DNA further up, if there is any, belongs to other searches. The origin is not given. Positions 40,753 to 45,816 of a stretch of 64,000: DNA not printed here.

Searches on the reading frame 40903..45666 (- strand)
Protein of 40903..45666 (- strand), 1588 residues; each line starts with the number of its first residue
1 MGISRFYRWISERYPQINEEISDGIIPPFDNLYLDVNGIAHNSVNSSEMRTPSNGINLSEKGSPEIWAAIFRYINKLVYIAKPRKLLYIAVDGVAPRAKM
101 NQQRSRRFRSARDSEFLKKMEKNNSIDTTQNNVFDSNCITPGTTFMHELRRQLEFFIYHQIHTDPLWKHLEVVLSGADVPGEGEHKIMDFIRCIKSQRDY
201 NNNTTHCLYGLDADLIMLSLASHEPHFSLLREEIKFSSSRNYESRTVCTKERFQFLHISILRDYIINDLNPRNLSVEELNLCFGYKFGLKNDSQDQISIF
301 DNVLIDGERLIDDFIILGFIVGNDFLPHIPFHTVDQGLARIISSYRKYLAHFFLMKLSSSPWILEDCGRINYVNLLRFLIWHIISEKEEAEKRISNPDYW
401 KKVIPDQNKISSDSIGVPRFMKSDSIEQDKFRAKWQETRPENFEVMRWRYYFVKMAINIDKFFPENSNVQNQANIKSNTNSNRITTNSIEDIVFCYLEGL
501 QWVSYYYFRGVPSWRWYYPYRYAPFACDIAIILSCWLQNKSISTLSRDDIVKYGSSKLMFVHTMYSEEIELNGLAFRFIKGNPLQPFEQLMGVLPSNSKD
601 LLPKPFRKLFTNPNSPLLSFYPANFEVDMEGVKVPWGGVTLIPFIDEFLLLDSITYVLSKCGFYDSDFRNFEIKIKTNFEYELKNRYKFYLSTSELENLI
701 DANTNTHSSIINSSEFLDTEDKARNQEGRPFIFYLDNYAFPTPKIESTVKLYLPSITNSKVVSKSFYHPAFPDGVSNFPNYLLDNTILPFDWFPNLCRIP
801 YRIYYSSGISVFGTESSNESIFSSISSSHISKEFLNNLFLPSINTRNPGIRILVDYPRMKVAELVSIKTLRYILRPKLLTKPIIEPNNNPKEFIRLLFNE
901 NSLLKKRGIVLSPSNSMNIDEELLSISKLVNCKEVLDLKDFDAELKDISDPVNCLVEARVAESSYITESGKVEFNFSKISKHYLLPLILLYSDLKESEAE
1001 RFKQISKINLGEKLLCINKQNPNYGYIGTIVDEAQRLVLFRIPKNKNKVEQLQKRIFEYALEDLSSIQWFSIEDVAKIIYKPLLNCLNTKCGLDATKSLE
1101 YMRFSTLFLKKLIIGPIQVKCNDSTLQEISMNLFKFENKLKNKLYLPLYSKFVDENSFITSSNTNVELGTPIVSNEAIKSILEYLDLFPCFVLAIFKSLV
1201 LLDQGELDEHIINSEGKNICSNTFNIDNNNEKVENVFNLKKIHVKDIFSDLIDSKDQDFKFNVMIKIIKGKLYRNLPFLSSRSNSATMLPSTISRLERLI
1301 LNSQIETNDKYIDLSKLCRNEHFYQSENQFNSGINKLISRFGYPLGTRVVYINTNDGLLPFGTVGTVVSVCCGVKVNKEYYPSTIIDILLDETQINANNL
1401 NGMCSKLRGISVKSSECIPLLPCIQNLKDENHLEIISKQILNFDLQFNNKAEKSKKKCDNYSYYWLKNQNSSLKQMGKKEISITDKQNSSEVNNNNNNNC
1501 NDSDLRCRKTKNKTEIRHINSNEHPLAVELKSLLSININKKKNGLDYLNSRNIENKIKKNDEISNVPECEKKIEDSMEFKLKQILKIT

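Call 48: search_protein_families(library=pfam, proteins=[window:40903-45666:-], max_evalue=0.001)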
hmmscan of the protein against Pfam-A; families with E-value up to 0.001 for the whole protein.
window:40903-45666:- (1588 aa): 3 families
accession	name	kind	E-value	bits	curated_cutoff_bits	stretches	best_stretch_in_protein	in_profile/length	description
PF03159.24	XRN_N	-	7.4e-93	310.8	22.9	1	1-233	1-241/241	XRN 5'-3' exonuclease N-terminus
PF17846.6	XRN_M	-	3.2e-56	191.6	23.8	3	569-771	235-418/443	Xrn1 helical domain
PF18129.7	SH3_12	-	1e-17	64.3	26.2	1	1344-1418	4-68/69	Xrn1 SH3-like domain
